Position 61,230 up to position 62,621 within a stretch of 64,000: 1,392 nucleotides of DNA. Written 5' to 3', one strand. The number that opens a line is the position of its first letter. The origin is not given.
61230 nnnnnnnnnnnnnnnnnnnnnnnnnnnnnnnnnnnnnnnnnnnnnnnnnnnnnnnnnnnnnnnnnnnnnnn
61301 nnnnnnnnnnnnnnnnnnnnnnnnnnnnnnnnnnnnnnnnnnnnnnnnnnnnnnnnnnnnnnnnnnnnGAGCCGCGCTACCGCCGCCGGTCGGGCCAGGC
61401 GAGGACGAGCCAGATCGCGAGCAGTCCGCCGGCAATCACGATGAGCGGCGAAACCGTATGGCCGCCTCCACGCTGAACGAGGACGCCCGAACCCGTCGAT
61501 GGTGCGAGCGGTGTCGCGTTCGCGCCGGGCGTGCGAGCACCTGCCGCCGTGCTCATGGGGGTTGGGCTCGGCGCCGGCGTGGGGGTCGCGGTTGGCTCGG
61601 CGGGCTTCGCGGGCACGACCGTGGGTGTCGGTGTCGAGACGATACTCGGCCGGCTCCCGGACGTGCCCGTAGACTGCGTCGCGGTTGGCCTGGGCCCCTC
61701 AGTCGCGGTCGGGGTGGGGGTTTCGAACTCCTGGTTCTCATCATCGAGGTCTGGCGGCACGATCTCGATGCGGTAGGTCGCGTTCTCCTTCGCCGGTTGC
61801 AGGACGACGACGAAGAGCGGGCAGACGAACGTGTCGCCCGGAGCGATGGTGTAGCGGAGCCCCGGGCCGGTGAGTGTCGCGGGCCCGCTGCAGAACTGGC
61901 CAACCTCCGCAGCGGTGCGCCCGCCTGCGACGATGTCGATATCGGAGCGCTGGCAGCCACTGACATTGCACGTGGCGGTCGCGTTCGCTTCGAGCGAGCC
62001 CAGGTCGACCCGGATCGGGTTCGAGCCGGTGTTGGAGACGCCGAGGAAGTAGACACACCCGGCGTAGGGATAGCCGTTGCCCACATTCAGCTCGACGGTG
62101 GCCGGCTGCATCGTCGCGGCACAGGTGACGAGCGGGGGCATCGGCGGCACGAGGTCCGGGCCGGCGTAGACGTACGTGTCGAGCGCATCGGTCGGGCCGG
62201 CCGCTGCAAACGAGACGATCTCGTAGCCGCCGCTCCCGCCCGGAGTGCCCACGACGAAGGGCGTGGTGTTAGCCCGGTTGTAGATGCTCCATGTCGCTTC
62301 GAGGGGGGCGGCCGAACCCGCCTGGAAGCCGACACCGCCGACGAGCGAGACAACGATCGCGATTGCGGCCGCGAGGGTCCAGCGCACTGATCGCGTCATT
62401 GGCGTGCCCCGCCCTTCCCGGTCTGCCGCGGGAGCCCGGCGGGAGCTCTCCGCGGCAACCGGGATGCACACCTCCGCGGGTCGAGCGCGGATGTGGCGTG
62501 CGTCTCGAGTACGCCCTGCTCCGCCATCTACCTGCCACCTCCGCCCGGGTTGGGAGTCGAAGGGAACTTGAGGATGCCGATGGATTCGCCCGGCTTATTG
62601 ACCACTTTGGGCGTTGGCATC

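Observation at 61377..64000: ER/SipW-type signal peptidase translationally coupled to two secreted proteins with TasA-like signal peptides (candidate fibre/adhesin operon)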

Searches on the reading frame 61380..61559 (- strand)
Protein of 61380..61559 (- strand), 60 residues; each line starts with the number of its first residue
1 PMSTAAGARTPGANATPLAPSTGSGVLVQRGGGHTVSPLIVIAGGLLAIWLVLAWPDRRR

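Call 89: search_protein_families(library=ncbifam, proteins=[window:61380-61559:-], max_evalue=10)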
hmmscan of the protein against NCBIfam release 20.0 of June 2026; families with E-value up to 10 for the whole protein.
seq(60 aa): 0 families

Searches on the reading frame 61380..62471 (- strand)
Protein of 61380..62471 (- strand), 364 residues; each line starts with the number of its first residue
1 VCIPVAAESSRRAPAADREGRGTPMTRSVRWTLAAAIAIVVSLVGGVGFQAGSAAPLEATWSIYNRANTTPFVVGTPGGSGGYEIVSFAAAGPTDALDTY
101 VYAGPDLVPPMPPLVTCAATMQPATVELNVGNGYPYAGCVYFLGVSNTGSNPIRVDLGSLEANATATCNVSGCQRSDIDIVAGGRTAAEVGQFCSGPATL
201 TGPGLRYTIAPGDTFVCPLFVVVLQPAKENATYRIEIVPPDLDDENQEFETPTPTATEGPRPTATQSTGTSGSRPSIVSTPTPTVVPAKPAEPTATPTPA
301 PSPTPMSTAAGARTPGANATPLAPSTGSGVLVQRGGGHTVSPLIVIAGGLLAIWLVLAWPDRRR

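Call 5: search_protein_families(library=pfam, proteins=[window:61380-62471:-], max_evalue=1)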
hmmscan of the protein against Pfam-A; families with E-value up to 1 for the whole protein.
window:61380-62471:- (364 aa): 0 families

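Call 6: search_protein_families(library=ncbifam, proteins=[window:61380-62471:-], max_evalue=1)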
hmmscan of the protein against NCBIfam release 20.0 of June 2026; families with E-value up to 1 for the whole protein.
window:61380-62471:- (364 aa): 1 family
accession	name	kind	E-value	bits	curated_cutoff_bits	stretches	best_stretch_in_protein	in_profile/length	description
NF041620.1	MXAN_5187_fam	hypoth_equivalog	0.96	9.1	200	0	115-321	434-525/601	MXAN_5187 family protein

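Call 73: search_solved_structures(query=A7, max_evalue=10, show_alignments=2)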
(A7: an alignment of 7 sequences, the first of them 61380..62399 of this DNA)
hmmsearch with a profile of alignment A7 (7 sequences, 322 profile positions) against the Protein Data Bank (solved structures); distinct sequences matched with E-value up to 10: 2.
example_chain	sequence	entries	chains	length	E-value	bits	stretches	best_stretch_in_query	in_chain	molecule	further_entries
4zpj_A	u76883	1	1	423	7.3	8.7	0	252-309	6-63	Extracellular ligand-binding receptor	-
9y6s_6y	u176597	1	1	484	7.6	8.6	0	227-306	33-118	Tetratricopeptide repeat protein 29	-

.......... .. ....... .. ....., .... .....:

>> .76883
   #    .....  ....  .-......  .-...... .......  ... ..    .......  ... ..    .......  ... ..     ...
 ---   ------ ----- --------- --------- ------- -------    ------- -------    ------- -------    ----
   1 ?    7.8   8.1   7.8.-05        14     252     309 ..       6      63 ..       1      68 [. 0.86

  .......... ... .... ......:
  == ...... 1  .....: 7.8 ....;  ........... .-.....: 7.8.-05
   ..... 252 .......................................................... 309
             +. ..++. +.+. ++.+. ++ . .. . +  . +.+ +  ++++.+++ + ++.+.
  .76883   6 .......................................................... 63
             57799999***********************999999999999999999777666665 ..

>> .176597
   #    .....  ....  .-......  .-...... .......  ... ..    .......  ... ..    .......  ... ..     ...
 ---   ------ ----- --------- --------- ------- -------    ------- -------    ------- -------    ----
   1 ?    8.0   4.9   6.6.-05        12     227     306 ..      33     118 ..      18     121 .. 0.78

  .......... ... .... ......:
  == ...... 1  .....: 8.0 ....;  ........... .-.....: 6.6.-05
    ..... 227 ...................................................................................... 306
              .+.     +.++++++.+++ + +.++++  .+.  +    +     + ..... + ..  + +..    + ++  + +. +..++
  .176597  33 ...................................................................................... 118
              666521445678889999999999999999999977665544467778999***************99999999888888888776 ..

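Call 87: search_protein_representatives(protein=window:61380-62399:-)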
Query: 340 residues. Proteins with E-value up to 0.001 (for the whole library): 40; up to 1e-10: 30; up to 1e-30: 20. The best 40 are listed.
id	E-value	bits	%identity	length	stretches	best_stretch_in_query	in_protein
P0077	1.4e-90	320.4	57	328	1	5-338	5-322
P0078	4.5e-82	292.4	50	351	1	14-336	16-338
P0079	4.0e-70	253.1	48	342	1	1-340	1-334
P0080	1.7e-60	221.5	46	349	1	1-339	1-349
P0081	1.3e-59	218.5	46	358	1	6-333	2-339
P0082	2.9e-55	204.3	48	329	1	8-323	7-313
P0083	9.4e-55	202.6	46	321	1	14-336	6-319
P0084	1.9e-54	201.5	46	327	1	13-339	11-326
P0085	2.4e-52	194.7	41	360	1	5-340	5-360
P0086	2.8e-52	194.4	48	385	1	13-221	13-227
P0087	1.2e-49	185.8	48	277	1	79-327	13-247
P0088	3.6e-49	184.2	51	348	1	10-339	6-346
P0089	1.9e-48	181.9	43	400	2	16-299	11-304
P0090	2.3e-43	165.1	45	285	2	11-217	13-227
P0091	2.4e-41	158.5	47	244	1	9-217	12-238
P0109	1.2e-04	37.8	52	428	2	223-329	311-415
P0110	2.4e-04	36.8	45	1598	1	224-331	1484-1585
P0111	2.6e-04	36.7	52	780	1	227-322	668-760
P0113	3.8e-04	36.2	51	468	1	253-330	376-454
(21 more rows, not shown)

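Call 89: search_protein_families(library=ncbifam, proteins=[P0110, P0111, P0109], max_evalue=10)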
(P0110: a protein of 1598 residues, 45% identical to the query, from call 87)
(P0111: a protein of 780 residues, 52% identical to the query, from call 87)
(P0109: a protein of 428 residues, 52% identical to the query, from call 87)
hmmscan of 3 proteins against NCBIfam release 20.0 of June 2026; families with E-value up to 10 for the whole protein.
P0110 (1598 aa): 1 family
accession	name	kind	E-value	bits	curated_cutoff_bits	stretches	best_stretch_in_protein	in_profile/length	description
TIGR04226.1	RrgB_K2N_iso_D2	domain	3e-08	34.6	30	1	565-663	2-110/123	isopeptide-forming domain-containing fimbrial protein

P0111 (780 aa): 0 families

P0109 (428 aa): 2 families
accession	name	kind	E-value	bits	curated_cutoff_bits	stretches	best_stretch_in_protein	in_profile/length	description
NF007463.0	PRK10040.1-2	equivalog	0.053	13.3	93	1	30-65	9-44/58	hypothetical protein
NF050813.1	CellDivFtsNCaul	equivalog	0.34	11.1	300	2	149-215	100-166/268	cell division protein FtsN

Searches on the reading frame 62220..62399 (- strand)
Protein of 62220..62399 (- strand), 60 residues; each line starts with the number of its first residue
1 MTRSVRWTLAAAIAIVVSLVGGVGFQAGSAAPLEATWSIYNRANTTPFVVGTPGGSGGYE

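Call 90: search_protein_families(library=ncbifam, proteins=[window:62220-62399:-], max_evalue=10)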
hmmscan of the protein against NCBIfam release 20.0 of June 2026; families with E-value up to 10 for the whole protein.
seq(60 aa): 0 families
